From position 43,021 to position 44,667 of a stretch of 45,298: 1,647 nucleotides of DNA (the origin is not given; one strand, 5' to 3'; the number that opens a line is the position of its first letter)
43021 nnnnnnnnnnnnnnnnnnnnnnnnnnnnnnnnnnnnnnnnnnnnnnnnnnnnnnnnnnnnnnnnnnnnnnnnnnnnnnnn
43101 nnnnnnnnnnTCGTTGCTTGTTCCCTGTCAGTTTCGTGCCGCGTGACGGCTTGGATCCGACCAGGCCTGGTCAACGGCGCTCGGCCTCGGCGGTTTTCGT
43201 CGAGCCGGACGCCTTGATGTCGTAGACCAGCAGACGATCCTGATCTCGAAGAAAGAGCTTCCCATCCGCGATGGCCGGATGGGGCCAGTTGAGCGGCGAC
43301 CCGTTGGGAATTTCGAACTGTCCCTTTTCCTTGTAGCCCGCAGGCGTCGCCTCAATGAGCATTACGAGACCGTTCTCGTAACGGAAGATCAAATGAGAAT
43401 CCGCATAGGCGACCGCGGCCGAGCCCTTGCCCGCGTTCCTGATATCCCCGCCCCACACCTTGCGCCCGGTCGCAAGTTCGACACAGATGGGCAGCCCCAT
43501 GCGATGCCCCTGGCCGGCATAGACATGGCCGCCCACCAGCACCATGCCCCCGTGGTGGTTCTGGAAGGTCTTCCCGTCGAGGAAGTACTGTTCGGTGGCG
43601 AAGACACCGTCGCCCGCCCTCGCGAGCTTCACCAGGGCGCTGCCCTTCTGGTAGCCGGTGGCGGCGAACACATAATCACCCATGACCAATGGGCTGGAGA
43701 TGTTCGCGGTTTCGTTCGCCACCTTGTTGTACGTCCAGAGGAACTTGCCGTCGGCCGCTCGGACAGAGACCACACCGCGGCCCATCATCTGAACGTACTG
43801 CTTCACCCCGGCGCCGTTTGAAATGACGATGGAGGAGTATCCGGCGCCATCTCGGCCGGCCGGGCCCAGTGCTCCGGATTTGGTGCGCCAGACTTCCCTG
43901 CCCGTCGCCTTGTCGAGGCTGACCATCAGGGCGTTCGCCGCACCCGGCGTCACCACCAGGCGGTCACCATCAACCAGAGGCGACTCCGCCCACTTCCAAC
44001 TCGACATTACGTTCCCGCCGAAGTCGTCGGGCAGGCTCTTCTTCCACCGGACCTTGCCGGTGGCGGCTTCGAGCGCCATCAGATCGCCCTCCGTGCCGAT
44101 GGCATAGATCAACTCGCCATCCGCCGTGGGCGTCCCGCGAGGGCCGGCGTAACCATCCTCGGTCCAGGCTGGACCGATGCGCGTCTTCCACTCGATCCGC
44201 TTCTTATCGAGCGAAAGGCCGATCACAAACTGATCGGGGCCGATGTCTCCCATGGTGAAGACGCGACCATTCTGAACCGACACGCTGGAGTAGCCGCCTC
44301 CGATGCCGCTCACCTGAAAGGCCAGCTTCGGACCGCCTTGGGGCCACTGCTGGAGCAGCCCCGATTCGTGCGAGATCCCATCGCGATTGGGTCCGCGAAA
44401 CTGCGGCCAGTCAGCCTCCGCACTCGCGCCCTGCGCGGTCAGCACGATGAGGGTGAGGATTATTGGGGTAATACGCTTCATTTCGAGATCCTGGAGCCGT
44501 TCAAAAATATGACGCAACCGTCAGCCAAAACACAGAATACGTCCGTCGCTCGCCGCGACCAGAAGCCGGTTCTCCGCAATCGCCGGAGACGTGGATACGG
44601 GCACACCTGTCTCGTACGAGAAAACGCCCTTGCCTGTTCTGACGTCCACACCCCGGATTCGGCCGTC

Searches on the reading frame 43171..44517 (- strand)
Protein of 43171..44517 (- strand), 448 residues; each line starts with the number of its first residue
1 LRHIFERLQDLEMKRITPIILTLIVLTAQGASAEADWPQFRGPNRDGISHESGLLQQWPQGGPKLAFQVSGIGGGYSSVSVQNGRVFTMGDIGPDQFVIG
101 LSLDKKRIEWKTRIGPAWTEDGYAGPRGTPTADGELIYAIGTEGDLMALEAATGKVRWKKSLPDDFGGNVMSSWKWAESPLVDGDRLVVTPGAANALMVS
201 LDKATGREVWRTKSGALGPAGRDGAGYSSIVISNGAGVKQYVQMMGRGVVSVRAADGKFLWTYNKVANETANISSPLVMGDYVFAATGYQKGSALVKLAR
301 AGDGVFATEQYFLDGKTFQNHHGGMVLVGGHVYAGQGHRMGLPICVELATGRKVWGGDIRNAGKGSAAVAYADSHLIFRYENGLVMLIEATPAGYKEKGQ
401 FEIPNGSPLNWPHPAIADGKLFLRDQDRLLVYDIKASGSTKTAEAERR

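Call 15: search_protein_families(library=pfam, max_evalue=0.001, proteins=[window:43171-44517:-])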
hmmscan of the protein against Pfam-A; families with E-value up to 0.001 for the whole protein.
window:43171-44517:- (448 aa): 3 families
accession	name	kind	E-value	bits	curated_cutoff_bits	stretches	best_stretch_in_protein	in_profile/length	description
PF13360.13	PQQ_2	-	2.5e-26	93.2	27.6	1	122-355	25-231/233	Outer membrane protein assembly factor BamB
PF13570.13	Beta-prop_ACSF4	-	1.6e-06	28.2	133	1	95-297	112-287/329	Beta-alanine-activating enzyme, beta-propeller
PF01011.28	PQQ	-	3.1e-06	26.6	26.7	0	124-160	47-83/595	Glucose/ethanol/alcohol dehydrogenase, beta-propeller domain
